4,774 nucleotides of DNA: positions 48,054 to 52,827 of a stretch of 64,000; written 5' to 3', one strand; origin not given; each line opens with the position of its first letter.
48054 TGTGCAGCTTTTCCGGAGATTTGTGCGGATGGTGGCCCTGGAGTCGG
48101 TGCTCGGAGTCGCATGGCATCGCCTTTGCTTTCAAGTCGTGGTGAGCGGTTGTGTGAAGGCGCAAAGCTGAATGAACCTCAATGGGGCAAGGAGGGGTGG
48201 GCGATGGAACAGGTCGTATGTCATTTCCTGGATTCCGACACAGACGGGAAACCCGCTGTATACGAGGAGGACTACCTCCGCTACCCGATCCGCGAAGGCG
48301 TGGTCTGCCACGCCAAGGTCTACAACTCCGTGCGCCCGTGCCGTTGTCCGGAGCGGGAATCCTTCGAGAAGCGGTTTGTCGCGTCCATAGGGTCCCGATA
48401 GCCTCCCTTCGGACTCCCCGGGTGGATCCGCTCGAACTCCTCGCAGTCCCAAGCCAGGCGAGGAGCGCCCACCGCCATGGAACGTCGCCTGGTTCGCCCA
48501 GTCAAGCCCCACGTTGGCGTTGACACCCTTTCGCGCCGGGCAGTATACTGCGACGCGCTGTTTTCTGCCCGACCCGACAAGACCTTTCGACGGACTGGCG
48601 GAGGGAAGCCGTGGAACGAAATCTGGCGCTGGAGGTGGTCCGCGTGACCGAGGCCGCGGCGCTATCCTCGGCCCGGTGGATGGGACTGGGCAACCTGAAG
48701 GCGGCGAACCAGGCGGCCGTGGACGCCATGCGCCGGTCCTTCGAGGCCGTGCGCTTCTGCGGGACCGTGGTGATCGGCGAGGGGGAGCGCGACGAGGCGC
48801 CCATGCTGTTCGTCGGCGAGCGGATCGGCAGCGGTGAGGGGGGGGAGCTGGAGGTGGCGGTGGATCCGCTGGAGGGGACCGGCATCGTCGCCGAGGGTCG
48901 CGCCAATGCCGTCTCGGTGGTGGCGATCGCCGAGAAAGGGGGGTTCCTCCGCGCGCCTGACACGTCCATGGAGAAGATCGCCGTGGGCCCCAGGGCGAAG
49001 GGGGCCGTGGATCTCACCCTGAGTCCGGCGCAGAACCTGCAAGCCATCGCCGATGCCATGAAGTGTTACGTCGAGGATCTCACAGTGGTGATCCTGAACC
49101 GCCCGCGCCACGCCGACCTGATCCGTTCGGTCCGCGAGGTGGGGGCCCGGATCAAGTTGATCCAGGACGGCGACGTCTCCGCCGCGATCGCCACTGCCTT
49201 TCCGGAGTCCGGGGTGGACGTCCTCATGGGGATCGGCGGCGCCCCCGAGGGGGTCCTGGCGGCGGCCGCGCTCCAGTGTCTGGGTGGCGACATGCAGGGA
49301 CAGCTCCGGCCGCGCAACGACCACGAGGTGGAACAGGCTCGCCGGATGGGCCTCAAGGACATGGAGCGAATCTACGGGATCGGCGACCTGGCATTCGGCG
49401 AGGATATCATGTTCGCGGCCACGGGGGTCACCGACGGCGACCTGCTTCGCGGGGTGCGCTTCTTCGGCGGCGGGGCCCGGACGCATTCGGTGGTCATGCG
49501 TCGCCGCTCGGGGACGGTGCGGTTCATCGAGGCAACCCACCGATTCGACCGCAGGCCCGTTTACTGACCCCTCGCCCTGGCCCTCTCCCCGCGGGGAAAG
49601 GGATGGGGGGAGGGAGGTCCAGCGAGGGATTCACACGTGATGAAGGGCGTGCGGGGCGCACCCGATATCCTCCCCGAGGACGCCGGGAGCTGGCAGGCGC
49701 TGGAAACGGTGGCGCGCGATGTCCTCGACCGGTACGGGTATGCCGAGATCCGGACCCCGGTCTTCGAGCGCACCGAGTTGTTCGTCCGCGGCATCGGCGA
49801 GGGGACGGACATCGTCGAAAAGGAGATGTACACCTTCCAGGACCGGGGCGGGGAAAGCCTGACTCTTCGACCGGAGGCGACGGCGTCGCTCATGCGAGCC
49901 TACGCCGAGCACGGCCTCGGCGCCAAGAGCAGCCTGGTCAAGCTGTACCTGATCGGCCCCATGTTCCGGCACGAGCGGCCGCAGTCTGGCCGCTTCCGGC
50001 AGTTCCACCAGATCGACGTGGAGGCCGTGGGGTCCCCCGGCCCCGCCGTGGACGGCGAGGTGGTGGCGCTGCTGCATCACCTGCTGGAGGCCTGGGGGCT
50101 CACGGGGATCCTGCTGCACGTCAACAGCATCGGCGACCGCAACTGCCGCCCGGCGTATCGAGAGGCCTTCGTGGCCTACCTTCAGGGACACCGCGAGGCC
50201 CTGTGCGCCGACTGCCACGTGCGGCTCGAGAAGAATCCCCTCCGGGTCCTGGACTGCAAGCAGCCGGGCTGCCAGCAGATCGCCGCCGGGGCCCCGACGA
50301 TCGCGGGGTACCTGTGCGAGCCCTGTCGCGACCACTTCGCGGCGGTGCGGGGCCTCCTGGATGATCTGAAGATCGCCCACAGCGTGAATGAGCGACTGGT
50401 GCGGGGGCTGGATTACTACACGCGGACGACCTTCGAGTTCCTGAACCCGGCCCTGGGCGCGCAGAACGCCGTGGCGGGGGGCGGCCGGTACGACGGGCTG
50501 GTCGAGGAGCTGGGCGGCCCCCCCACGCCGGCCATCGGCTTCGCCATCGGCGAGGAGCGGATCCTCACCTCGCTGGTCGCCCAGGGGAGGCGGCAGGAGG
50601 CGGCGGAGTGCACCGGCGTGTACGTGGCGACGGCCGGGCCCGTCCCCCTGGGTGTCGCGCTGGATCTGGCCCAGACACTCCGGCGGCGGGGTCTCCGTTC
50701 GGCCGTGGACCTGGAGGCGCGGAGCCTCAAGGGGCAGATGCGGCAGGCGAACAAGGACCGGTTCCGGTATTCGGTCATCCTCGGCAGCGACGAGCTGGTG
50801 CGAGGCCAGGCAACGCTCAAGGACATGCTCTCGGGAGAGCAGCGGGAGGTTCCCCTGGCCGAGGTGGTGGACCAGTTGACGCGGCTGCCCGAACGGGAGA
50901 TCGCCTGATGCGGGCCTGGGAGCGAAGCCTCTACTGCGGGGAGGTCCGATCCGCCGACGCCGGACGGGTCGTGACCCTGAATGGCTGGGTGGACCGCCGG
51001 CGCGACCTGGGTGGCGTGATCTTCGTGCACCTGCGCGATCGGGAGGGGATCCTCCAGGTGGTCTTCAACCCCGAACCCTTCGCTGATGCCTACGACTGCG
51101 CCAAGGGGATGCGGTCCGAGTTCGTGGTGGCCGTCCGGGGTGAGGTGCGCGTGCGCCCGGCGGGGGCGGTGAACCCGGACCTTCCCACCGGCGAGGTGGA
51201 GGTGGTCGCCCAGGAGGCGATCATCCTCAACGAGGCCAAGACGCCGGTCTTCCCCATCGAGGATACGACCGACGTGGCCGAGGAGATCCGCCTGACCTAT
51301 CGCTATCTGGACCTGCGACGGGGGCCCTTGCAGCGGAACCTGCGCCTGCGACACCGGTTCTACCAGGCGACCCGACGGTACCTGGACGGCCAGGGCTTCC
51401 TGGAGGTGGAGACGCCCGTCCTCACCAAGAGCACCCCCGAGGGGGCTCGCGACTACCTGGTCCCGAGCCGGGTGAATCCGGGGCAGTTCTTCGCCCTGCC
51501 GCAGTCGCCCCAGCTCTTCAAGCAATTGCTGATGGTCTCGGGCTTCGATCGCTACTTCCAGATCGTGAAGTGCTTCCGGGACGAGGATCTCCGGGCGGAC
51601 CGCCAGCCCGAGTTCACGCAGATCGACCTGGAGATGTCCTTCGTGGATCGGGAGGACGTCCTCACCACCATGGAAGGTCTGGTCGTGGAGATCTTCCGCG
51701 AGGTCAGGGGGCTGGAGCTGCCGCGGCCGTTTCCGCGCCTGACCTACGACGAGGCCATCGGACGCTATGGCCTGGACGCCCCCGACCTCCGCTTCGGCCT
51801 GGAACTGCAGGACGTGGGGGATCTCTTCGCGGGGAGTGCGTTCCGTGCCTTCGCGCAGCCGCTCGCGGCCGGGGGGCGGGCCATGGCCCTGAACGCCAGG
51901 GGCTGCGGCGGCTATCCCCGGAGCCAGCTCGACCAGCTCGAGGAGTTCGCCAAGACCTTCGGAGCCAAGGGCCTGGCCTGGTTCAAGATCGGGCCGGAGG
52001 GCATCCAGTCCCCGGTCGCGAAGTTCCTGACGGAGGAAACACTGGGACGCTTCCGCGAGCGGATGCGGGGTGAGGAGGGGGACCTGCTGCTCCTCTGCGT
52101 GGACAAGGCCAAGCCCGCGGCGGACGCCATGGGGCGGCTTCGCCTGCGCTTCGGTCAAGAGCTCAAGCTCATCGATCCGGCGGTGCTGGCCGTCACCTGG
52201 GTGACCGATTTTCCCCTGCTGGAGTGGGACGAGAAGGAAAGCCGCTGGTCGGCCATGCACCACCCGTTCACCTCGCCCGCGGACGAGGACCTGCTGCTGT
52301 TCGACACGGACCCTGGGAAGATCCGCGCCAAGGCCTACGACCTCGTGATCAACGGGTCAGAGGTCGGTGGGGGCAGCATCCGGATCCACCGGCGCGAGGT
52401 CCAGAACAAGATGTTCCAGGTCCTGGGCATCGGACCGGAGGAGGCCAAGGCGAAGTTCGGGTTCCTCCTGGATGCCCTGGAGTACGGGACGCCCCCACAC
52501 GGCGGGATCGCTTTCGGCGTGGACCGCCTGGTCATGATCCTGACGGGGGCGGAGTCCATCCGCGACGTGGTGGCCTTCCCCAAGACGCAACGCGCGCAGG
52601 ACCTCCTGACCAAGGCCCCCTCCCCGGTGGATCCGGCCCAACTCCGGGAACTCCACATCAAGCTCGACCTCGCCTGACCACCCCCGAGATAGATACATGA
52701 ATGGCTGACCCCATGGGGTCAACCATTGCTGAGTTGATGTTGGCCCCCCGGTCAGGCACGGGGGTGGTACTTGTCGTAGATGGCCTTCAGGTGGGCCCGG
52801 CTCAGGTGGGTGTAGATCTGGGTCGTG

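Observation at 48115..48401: Near-consensus sigma-54 promoter driving a 65-aa Cys/His-rich orphan protein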

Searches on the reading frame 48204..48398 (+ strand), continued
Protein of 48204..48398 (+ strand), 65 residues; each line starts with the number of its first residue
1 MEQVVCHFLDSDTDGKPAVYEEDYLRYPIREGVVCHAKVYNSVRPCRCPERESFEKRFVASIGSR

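Call 69: find_encoding_contigs(protein=P0020, flank=10000, max_places=2)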
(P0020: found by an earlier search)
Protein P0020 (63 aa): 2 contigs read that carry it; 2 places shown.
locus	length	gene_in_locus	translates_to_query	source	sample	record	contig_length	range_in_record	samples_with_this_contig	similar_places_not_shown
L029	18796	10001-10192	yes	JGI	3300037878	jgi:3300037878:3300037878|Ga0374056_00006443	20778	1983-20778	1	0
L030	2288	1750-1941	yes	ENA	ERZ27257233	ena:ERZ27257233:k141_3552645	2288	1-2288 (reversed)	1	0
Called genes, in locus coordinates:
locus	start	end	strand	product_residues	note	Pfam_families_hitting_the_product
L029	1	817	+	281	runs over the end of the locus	PF00296:Bac_luciferase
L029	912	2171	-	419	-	PF07690:MFS_1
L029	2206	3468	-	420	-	PF07690:MFS_1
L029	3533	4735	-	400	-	PF07690:MFS_1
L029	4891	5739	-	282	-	PF00892:EamA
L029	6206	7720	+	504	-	PF00496:SBP_bac_5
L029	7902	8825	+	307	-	PF19300:BPD_transp_1_N (weak), PF00528:BPD_transp_1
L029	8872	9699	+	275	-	PF12911:OppC_N (weak), PF00528:BPD_transp_1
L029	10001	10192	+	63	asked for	-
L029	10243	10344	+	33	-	-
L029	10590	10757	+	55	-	-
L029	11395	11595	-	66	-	-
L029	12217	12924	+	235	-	PF07238:PilZ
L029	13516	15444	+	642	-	PF05170:AsmA, PF05359:DUF748, PF13116:YhdP (faint), PF05170:AsmA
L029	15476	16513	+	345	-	PF13477:Glyco_trans_4_2 (faint), PF13579:Glyco_trans_4_4 (weak), PF13439:Glyco_transf_4 (weak), PF00534:Glycos_transf_1, PF13692:Glyco_trans_1_4, PF13524:Glyco_trans_1_2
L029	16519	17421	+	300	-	PF00126:HTH_1, PF12849:PBP_like_2 (faint), PF03466:LysR_substrate, PF12727:PBP_like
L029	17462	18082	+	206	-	PF01810:LysE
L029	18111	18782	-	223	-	PF09382:RQC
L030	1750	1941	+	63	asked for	-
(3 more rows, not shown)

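Call 75: find_homologous_proteins(query=L029:13516-15444:+, max_evalue=1e-20)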
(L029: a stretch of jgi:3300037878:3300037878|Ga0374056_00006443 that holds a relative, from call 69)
Query L029:13516-15444:+ (642 aa): 114 proteins with E <= 1e-20 among 8000 candidates.
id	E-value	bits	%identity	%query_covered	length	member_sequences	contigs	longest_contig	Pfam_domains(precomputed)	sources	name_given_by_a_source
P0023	0.0e+0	1021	74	100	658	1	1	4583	PF13116.12,PF05359.17,PF05170.21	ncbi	ncbi:MAG: AsmA family protein [Candidatus Methylomirabilales bacterium]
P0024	0.0e+0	1021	76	98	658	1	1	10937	PF13116.12,PF05359.17,PF05170.21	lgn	-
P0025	0.0e+0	1015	74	100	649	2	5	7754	PF13116.12,PF05359.17,PF05170.21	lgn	-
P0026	5.2e-293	992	71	100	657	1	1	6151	PF13116.12,PF05359.17,PF05170.21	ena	-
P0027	2.0e-288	977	70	98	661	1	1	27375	PF13116.12,PF05359.17,PF05170.21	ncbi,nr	ncbi:MAG TPA: AsmA family protein [Candidatus Methylomirabilis sp.]|nr:AsmA family protein [Candidat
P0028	7.8e-271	918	65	100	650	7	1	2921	PF13116.12,PF05359.17,PF05170.21,PF04357.20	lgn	-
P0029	3.4e-269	913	66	100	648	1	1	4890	PF13116.12,PF05359.17,PF05170.21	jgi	jgi:uncharacterized protein involved in outer membrane biogenesis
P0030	3.5e-269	913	65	100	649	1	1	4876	PF13116.12,PF05359.17,PF05170.21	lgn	-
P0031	6.7e-269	912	65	100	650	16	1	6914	PF13116.12,PF05359.17,PF05170.21,PF04357.20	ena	-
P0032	2.7e-267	907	66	100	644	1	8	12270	PF13116.12,PF05359.17,PF05170.21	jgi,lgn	jgi:AsmA protein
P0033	3.3e-267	906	65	100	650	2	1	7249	PF13116.12,PF05359.17,PF05170.21,PF04357.20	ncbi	-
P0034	5.8e-266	902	66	100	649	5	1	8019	PF13116.12,PF05359.17,PF05170.21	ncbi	-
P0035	9.2e-265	898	64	96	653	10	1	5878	PF13116.12,PF05359.17,PF05170.21,PF04357.20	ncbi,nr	ncbi:MAG: AsmA family protein [candidate division NC10 bacterium]|nr:AsmA family protein [candidate 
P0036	6.2e-264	896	65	100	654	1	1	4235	PF13116.12,PF05359.17,PF05170.21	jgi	jgi:AsmA protein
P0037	1.1e-263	895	64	100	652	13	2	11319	PF13116.12,PF05359.17,PF05170.21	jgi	jgi:AsmA protein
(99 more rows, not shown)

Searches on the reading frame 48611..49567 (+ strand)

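Call 6: search_protein_families(library=pfam, proteins=[window:48611-49567:+], max_evalue=0.01)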
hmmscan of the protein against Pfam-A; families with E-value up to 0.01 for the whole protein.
window:48611-49567:+ (318 aa): 1 family
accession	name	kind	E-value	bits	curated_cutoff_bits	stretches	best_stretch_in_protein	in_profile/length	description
PF03320.18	FBPase_glpX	-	9.2e-139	462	27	1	3-310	1-307/307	Bacterial fructose-1,6-bisphosphatase, glpX-encoded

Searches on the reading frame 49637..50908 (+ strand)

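Call 15: search_protein_families(library=ncbifam, proteins=[window:49637-50908:+], max_evalue=0.01)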
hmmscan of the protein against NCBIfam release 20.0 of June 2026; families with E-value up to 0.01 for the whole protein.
window:49637-50908:+ (423 aa): 28 families (the best 25 are shown)
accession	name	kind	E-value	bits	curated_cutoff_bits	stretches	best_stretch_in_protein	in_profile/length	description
TIGR00442.1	hisS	equivalog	1.9e-144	481.7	286.75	1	5-406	3-405/406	histidine--tRNA ligase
TIGR00443.1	hisZ_biosyn_reg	equivalog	7.8e-46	156.6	271.65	2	10-163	2-150/314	ATP phosphoribosyltransferase regulatory subunit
NF009085.0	PRK12420.1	equivalog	6.5e-45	154.2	540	2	250-411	264-423/426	histidine--tRNA ligase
NF008942.0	PRK12292.2-5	equivalog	1.4e-33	116.1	643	2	255-413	273-426/434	ATP phosphoribosyltransferase regulatory subunit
NF008940.0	PRK12292.2-3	equivalog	2.5e-31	108.9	450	1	6-365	7-374/404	ATP phosphoribosyltransferase regulatory subunit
NF008941.0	PRK12292.2-4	equivalog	8.1e-31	107.3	447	2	7-162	12-162/393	ATP phosphoribosyltransferase regulatory subunit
NF008953.0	PRK12295.1-6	equivalog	3.8e-25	88.6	384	2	27-157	20-143/384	ATP phosphoribosyltransferase regulatory subunit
NF008950.0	PRK12295.1-3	equivalog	1.6e-20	73.8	492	2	231-311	300-376/387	ATP phosphoribosyltransferase regulatory subunit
NF008945.0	PRK12292.3-3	equivalog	8.3e-18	64.6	409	2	11-157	9-146/368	ATP phosphoribosyltransferase regulatory subunit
NF008936.0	PRK12292.1-3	equivalog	1.2e-16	60.5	492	2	7-144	10-143/406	ATP phosphoribosyltransferase regulatory subunit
NF008939.0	PRK12292.2-1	equivalog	5.4e-14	51.7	335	2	5-151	6-147/391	ATP phosphoribosyltransferase regulatory subunit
NF008938.0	PRK12292.1-6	equivalog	5.2e-13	48.6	833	2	8-133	12-131/420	ATP phosphoribosyltransferase regulatory subunit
NF008937.0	PRK12292.1-4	equivalog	2e-12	46.7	693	2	255-375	270-379/395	ATP phosphoribosyltransferase regulatory subunit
NF008935.0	PRK12292.1-1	equivalog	2.2e-12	46.6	350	2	10-165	12-163/382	ATP phosphoribosyltransferase regulatory subunit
NF008949.0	PRK12295.1-2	equivalog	2.8e-12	46.5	420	2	254-307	317-371/379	ATP phosphoribosyltransferase regulatory subunit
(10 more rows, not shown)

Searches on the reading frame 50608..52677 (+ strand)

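Call 15: search_protein_families(library=ncbifam, proteins=[window:50608-52677:+], max_evalue=0.01)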
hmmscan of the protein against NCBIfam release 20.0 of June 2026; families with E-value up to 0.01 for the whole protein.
window:50608-52677:+ (689 aa): 18 families
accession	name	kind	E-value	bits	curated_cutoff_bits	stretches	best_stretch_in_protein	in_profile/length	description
NF001750.0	PRK00476.1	equivalog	3.8e-257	854.4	443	1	105-687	4-587/590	aspartate--tRNA ligase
TIGR00459.1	aspS_bact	equivalog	2.8e-234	778.9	373.85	1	105-685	2-582/586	aspartate--tRNA ligase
NF009460.0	PRK12820.1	equivalog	2.1e-191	637.7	1379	1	93-684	10-615/723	bifunctional aspartyl-tRNA synthetase/aspartyl/glutamyl-tRNA amidotransferase subunit C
TIGR00458.1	aspS_nondisc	equivalog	7.5e-70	236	368.4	2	112-384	5-284/428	aspartate--tRNA(Asn) ligase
NF003483.0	PRK05159.1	equivalog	1e-69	235.5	353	2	106-367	4-259/438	aspartate--tRNA(Asn) ligase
NF001756.1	PRK00484.1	subfamily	1.4e-44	152.6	468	2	117-368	49-292/488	lysine--tRNA ligase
TIGR00499.1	lysS_bact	equivalog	7.4e-42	143.6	427.6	2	116-368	50-295/496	lysine--tRNA ligase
NF003037.0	PRK03932.1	equivalog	3.9e-40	138.2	414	2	118-366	15-262/451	asparagine--tRNA ligase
TIGR00457.1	asnS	equivalog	3.5e-38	131.6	342.6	2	118-366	15-264/455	asparagine--tRNA ligase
NF002821.0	PRK02983.1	equivalog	4.7e-37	127.5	742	2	105-362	645-895/1102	bifunctional lysylphosphatidylglycerol synthetase/lysine--tRNA ligase LysX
NF009101.0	PRK12445.1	subfamily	3.6e-30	105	1026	2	123-384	69-333/505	lysine--tRNA ligase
TIGR00462.1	genX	equivalog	6.3e-24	85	286.9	2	245-387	1-142/304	EF-P lysine aminoacylase EpmA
NF006828.0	PRK09350.1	equivalog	1.6e-19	70.3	264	2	243-387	14-156/325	elongation factor P--(R)-beta-lysine ligase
NF005052.0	PRK06462.1-1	equivalog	1.2e-15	57.5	368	1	218-368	24-175/353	asparagine synthetase A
NF005054.0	PRK06462.1-4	equivalog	6.8e-12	45.1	309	1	235-390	15-192/318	asparagine synthetase A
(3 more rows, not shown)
